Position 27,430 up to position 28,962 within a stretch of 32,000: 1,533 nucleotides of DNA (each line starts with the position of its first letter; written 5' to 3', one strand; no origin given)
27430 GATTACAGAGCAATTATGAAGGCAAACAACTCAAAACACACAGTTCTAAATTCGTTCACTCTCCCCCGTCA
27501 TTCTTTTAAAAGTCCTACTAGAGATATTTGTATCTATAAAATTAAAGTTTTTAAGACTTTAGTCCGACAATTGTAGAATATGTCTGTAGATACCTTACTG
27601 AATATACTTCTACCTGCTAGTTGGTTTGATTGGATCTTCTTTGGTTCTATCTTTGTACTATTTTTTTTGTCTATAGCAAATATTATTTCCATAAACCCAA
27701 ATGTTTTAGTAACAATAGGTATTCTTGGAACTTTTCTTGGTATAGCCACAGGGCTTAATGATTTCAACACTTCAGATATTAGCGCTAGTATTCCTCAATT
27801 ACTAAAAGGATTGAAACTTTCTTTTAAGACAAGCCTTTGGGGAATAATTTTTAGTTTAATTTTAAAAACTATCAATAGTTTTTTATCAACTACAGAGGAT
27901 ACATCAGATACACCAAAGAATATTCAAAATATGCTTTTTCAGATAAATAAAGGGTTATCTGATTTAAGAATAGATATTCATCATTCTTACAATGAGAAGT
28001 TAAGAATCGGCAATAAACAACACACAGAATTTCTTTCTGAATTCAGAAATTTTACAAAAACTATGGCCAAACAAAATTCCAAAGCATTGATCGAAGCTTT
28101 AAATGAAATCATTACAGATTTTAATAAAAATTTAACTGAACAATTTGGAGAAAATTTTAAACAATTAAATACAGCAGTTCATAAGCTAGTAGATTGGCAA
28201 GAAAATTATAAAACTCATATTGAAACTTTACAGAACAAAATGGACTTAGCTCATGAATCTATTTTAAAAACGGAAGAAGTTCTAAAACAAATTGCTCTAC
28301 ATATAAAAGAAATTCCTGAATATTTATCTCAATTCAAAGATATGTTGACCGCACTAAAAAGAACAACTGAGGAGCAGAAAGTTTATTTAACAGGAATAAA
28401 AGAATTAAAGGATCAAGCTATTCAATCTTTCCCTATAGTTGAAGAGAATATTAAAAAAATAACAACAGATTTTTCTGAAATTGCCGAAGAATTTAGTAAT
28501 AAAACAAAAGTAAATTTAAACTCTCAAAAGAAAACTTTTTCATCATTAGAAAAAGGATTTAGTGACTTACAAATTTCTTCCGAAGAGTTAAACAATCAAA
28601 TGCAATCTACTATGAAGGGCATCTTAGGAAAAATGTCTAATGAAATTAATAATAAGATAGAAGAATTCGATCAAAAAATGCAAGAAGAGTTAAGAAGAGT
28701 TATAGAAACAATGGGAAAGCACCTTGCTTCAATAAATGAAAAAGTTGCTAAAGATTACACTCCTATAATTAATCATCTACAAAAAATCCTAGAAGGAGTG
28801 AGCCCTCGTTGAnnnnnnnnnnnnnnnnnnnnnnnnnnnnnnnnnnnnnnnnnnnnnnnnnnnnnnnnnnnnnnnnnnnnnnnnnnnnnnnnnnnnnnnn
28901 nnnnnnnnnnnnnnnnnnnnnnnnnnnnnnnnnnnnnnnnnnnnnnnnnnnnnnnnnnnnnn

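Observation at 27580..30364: Translationally coupled MotA-like / MotB-like / HNH nuclease operon: compact Zorya-II-like system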

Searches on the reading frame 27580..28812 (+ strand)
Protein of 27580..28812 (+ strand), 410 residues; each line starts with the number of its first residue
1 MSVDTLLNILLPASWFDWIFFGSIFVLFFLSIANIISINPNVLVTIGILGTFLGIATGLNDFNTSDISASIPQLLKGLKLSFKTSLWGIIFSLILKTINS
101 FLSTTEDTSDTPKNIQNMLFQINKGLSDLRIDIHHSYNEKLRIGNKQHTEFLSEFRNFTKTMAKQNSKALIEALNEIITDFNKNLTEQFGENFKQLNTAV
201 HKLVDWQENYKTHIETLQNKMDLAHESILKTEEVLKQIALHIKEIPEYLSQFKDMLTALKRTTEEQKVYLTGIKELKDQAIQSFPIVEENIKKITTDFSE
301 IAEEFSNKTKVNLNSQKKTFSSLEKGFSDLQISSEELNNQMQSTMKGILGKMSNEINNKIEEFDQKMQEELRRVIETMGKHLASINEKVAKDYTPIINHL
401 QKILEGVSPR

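Call 3: search_protein_families(library=padloc, proteins=[window:27580-28812:+], max_evalue=0.1)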
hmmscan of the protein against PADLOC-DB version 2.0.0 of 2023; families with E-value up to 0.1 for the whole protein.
window:27580-28812:+ (410 aa): 32 families (the best 25 are shown)
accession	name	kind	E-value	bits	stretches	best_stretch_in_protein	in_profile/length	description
PDLC00637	ZorA2|ZorA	-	3.9e-74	247.9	1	24-404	26-413/420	MotA/ExbB/TolQ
PDLC00640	ZorA2|ZorA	-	5.9e-68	228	3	145-310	190-355/590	MotA/ExbB/TolQ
PDLC00638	ZorA2|ZorA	-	1.1e-67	227.1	3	129-308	166-345/545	MotA/ExbB/TolQ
PDLC00639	ZorA2|ZorA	-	4.3e-58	195.3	2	16-374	36-389/494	MotA/ExbB/TolQ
PDLC00636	ZorA2|ZorA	-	4e-45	152.6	2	35-363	41-391/461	MotA/ExbB/TolQ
PDLC00635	ZorA2|ZorA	-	7.7e-36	122.1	2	34-152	44-163/505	MotA/ExbB/TolQ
PDLC00601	ZorA1|ZorA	-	1.7e-14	51.4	2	35-99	134-204/699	MotA/ExbB/TolQ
PDLC00602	ZorA1|ZorA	-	3.5e-13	47.2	2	20-107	112-202/648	MotA/ExbB/TolQ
PDLC00597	ZorA1|ZorA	-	1.1e-12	45.5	1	38-362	110-390/683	MotA/ExbB/TolQ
PDLC00598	ZorA1|ZorA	-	2.8e-12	43.8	3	40-101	132-197/663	MotA/ExbB/TolQ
PDLC00603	ZorA1|ZorA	-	1.2e-09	35.3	2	40-99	134-196/727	MotA/ExbB/TolQ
PDLC00599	ZorA1|ZorA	-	3.8e-08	30.5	2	40-103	130-198/631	MotA/ExbB/TolQ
PDLC00648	ZorA3|ZorA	-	9.5e-08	29.2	1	145-406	247-509/692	MotA/ExbB/TolQ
PDLC00600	ZorA1|ZorA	-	1.1e-07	28.9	1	37-394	141-505/677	MotA/ExbB/TolQ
PDLC00604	ZorA1|ZorA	-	1.1e-07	28.7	2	156-348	297-580/639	MotA/ExbB/TolQ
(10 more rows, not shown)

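Call 4: search_protein_families(library=pfam, proteins=[window:27580-28812:+], max_evalue=0.1)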
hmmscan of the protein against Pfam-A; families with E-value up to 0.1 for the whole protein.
window:27580-28812:+ (410 aa): 12 families
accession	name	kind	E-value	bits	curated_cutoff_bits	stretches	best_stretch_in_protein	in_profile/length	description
PF01442.23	Apolipoprotein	-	4.2e-06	27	90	1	339-406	36-103/190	Apolipoprotein A1/A4/E domain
PF01618.21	MotA_ExbB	-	0.0013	18.9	22.9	1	44-104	57-116/127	MotA/TolQ/ExbB proton channel family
PF13094.11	CENP-Q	-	0.0034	18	28.5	1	303-404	67-161/162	CENP-Q, a CENPA-CAD centromere complex subunit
PF00015.26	MCPsignal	-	0.0041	17.4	34.6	1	183-260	78-155/172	Methyl-accepting chemotaxis protein (MCP) signalling domain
PF07889.17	DUF1664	-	0.0068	16.9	34.6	1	182-262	36-116/124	Protein of unknown function (DUF1664)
PF18476.7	PIN_8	-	0.014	15.8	26.1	1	301-405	40-139/227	PIN like domain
PF20155.4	TMP_3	-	0.024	14.8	41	0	212-268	8-64/192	Tape measure protein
PF04108.17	ATG17_like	-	0.025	14.5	43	0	121-375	49-292/355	Autophagy protein ATG17-like domain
PF00211.25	Guanylate_cyc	-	0.055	13.5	21.9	1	153-228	14-88/183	Adenylate and Guanylate cyclase catalytic domain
PF11887.13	Mce4_CUP1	-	0.059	13.4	32.6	0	113-225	64-176/222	Cholesterol uptake porter CUP1 of Mce4, putative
PF04513.17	Baculo_PEP_C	-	0.074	13.6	38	0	333-391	28-96/140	Baculovirus polyhedron envelope protein, PEP, C terminus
PF19086.5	Terpene_syn_C_2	-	0.081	13.1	23.7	0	147-228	28-111/199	Terpene synthase family 2, C-terminal metal binding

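Call 5: search_protein_families(library=ncbifam, proteins=[window:27580-28812:+], max_evalue=0.1)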
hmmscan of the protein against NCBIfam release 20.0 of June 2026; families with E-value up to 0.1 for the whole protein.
window:27580-28812:+ (410 aa): 19 families
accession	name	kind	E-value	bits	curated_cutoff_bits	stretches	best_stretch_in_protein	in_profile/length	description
NF041792.2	2_anti-phage_ZorA2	equivalog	5.5e-51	173.7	700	2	37-296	47-333/550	type II Zorya anti-phage system protein ZorA2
NF033915.0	antiphage_ZorA_2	subfamily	1.4e-12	47.4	100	1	33-102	105-180/383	anti-phage ZorAB system protein ZorA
NF033916.0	antiphage_ZorA_3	subfamily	5.6e-11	42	250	2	40-98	28-89/509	anti-phage ZorAB system protein ZorA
NF041794.1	1_anti-phage_ZorA1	equivalog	3.3e-08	32.4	750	1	40-101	136-200/729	type I Zorya anti-phage system protein ZorA1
NF033917.0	antiphage_ZorA_4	subfamily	6.6e-08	31.9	500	1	32-241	55-243/413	anti-phage ZorAB system protein ZorA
TIGR02168.1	SMC_prok_B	equivalog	6.1e-06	24.3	567.35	1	138-393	692-951/1181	chromosome segregation protein SMC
NF033914.0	antiphage_ZorA_1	subfamily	1.7e-05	23.3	190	1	165-406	381-618/619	anti-phage ZorAB system protein ZorA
TIGR02169.1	SMC_prok_A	equivalog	0.00028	18.7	729.4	1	137-357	321-533/1165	chromosome segregation protein SMC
TIGR04523.1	Mplasa_alph_rch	subfamily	0.00069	17.7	270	1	96-386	68-348/745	helix-rich protein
NF047516.1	LA_3659_fam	equivalog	0.0021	17.7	36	1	204-373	46-215/221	LA_3659 family protein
NF047514.1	SpiroCoCo_N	equivalog_domain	0.0021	17.7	75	1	204-373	46-215/221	SpiroCoCo family coiled-coil protein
NF007028.0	PRK09494.1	equivalog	0.0078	16.1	303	1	61-104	2-45/219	glutamine ABC transporter permease GlnP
NF045650.1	CD1247_Nterm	equivalog_domain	0.0094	16.6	30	0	323-389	8-69/70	CD1247 N-terminal domain-containing protein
NF049872.2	cytotoxin_MakB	equivalog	0.0095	15.3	240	1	149-262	71-185/349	alpha-pore-forming cytotoxin subunit MakB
NF045780.1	TrlF_fam_ATP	equivalog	0.01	14.6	350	1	125-382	534-787/944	TrlF family AAA-like ATPase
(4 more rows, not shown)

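Call 9: find_homologous_proteins(query=window:27580-28812:+, max_evalue=0.00001)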
Query window:27580-28812:+ (410 aa): 1412 proteins with E <= 0.00001 among 8000 candidates; the best 120 are listed.
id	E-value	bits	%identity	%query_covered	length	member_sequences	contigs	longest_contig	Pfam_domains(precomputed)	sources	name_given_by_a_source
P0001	7.9e-259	876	100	100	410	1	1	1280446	PF28082.1,PF01442.24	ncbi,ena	-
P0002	1.8e-75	273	39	89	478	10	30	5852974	PF01442.24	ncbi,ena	-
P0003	2.8e-74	269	36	95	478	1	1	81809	PF07464.17,PF05478.17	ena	-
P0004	2.2e-73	266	37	90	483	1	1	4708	PF07464.17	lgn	-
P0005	6.4e-71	258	36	96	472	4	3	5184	PF07464.17,PF01442.24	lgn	-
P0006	1.4e-70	257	35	94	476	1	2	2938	PF07464.17,PF01442.24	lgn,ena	-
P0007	3.5e-70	255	32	94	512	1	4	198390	PF04513.18,PF07464.17,PF28082.1,PF01442.24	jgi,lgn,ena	-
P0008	5.6e-70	255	36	91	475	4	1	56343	PF01442.24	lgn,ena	-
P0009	1.0e-69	254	34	96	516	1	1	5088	PF04513.18,PF07464.17,PF01442.24,PF07889.18,PF20667.4,PF06705.16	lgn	-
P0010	2.8e-69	253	33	90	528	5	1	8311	PF01442.24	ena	-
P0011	4.4e-69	252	34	94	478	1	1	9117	PF07464.17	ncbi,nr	ncbi:MAG: hypothetical protein OXC69_04545 [Candidatus Tectomicrobia bacterium]|nr:hypothetical prot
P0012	1.8e-68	250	35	96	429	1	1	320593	PF07464.17,PF08919.16,PF28082.1,PF07889.18,PF26154.2,PF20667.4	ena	-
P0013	2.0e-68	250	34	91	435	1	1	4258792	PF07464.17,PF28082.1,PF01442.24,PF20667.4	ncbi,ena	-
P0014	2.2e-68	250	36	94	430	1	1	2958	PF07464.17,PF28082.1,PF14523.13,PF07889.18,PF20667.4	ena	-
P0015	3.1e-68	249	35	90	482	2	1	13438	-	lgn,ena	-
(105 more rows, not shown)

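Call 11: find_encoding_contigs(protein=P0001, flank=10000, max_places=3)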
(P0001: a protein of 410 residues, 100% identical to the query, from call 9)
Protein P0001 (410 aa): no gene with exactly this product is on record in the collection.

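Call 15: search_solved_structures(query=window:27580-28812:+, max_evalue=0.01, show_alignments=2)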
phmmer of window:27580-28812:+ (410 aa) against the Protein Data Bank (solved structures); distinct sequences matched with E-value up to 0.01: 6.
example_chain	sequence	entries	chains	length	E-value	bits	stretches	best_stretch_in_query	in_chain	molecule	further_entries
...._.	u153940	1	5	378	2e-37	132.8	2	24-291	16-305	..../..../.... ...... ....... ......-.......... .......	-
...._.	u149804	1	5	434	1.4e-06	31.4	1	39-96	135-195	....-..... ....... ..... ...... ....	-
8qyd_A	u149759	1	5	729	0.00021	24.1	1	39-96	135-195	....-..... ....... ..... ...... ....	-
8qyh_A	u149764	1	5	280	0.00075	22.3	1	39-96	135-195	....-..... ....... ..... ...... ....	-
8qyk_A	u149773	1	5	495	0.0039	20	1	39-96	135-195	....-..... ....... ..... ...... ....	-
8vvn_C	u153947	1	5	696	0.0086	18.8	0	30-363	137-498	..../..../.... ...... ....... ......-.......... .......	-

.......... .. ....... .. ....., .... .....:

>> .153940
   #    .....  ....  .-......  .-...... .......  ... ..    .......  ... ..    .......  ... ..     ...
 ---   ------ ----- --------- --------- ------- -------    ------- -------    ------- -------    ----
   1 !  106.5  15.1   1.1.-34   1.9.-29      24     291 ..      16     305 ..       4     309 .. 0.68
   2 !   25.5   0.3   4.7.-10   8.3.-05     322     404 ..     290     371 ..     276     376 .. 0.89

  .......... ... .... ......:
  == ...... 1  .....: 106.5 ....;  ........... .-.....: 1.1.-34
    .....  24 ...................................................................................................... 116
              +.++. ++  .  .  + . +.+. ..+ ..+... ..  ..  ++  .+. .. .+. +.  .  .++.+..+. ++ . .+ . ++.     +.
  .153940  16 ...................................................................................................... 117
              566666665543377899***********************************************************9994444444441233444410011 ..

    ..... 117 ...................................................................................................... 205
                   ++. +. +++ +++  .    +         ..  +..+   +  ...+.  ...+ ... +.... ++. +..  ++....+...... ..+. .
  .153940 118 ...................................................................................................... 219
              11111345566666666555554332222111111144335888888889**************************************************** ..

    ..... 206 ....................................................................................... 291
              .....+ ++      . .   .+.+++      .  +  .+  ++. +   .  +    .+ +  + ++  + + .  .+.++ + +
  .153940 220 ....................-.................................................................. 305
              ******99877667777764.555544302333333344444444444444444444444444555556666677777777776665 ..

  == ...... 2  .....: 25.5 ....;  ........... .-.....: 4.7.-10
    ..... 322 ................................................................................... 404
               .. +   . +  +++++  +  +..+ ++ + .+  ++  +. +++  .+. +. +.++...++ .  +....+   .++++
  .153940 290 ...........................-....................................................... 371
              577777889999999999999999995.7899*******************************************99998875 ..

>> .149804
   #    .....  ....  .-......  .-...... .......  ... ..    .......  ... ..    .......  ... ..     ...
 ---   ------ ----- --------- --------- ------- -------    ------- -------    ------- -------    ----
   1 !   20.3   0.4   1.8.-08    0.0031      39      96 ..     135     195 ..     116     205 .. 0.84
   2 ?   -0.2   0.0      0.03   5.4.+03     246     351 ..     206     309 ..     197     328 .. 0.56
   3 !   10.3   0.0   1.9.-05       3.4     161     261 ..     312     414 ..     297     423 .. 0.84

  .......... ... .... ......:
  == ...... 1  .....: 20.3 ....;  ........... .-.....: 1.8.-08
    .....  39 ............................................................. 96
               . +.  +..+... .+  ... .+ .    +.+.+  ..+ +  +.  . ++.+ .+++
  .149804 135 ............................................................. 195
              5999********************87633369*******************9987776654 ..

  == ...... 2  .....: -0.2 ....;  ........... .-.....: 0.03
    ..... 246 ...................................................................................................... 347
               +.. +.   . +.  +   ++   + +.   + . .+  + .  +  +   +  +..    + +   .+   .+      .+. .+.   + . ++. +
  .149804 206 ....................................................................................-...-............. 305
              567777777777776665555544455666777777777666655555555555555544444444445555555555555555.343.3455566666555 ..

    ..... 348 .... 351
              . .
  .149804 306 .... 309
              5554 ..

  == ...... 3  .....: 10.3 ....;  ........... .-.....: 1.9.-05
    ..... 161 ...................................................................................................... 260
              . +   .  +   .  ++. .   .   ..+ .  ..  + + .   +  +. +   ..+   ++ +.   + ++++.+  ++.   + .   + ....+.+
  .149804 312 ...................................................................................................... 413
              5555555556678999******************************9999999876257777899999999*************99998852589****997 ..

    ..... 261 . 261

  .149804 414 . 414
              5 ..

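Call 23: find_related_loci(query=A1, collection=genome_contigs, flank=6000)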
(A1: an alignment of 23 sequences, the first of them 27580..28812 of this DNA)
Query A1 (410 aa) in genome_contigs; peptide patterns used: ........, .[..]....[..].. (x = any residue, [..] = any of these).
441 stretches matched a pattern; 375 encode a relative of the query (tblastn E <= 1e-3); the best 80 are kept; 80 distinct loci.
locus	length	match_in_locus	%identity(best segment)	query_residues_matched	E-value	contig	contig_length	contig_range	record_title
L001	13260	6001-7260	39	40-405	3e-85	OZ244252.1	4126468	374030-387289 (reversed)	MAG: uncultured Candidatus Entotheonella sp. isolate 65fe1b67-1d6c-4ee1-a728-c1902880f996 genome assembly, chromosome: 1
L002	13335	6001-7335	34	22-404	1e-81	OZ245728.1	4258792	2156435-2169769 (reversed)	MAG: Rhodospirillales bacterium isolate 3ef33bf5-f570-4a55-9d2c-ce20fd512375 genome assembly, chromosome: 1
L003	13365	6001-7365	32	3-405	8e-79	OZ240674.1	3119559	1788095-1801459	MAG: Rhodospirillales bacterium isolate 6ee3a4df-0e34-4dc3-aa72-0311379eb40e genome assembly, chromosome: 1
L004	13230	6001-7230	36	13-405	7e-79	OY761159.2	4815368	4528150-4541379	MAG: Candidatus Binatia bacterium isolate a3054953-5fa8-48fb-90a5-e173aac96f7a genome assembly, chromosome: 1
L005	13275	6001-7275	34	33-404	2e-78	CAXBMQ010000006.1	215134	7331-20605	MAG TPA_asm: uncultured Rhodospirillaceae bacterium isolate ERR2762121_concoct_63 genome assembly, contig: ERZ3421540.14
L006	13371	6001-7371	34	12-408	4e-78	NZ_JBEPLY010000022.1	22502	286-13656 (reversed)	Martelella mangrovi strain DSM 28102 Ga0480183_22, whole genome shotgun sequence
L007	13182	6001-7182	35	31-403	6e-76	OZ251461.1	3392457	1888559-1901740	MAG: Alphaproteobacteria bacterium isolate 0a54264b-14c4-4083-851b-1bee40580e2c genome assembly, chromosome: 1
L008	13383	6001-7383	35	10-404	2e-75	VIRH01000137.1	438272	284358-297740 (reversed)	Rhodobacterales bacterium strain BW5 NODE_2_length_438272_cov_23.3237_ID_3, whole genome shotgun sequence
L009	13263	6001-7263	33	36-403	5e-73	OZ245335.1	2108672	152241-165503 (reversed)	MAG: Candidatus Oxydemutatoraceae bacterium isolate 54d75c65-e004-4b4c-ad08-27c8a9043495 genome assembly, chromosome: 1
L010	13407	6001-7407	30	18-404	4e-72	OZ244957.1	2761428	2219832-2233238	MAG: Gammaproteobacteria bacterium isolate c1868abd-a98a-494f-acf9-34809c13b1e0 genome assembly, chromosome: 1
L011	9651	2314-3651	33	14-404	1e-70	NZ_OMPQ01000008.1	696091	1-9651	Pseudophaeobacter sp. EL27 isolate Pseudopaeobacter sp. strain EL27, whole genome shotgun sequence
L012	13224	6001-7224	34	22-404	4e-70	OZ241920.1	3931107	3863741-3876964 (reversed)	MAG: bacterium isolate c159a2c7-7ae9-43f8-b1c6-a8821b09048b genome assembly, chromosome: 1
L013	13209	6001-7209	35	40-408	8e-68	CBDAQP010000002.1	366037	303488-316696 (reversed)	MAG: Kiloniellaceae bacterium isolate 4c2bc315-1b2a-48b0-b620-07285d198a36 genome assembly, contig: contig_2, whole geno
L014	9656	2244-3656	31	25-405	4e-66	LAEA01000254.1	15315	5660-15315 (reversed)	MAG: Rhodospirillaceae bacterium BRH_c57 BRHa_1000196, whole genome shotgun sequence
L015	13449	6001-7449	31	20-405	2e-65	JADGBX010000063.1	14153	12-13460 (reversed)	MAG: Magnetococcales bacterium isolate nwalbin5 nwal_bin5_NODE_63_length_14153_cov_3.724354, whole genome shotgun sequen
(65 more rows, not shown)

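Call 25: list_cluster_members(proteins=[window:27580-28812:+, window:28809-29510:+, window:29507-30364:+, window:12194-13795:-, window:30688-31830:+, window:25080-26042:+])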
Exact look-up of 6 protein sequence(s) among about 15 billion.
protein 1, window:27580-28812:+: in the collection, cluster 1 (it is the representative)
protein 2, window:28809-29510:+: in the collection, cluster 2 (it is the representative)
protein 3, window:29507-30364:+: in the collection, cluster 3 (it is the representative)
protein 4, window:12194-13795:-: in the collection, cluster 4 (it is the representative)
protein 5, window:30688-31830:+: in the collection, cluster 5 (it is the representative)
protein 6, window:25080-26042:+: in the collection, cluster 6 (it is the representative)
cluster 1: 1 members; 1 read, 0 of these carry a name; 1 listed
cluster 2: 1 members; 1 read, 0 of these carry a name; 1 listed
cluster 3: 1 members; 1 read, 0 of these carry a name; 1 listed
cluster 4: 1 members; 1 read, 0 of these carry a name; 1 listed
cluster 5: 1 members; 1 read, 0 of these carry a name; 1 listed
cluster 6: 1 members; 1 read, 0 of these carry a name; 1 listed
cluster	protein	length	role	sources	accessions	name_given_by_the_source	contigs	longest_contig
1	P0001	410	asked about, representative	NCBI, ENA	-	-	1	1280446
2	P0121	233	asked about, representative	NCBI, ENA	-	-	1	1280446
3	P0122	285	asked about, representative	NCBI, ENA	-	-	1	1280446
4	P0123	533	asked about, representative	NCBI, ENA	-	-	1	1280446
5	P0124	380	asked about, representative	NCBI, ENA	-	-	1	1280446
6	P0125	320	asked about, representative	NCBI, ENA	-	-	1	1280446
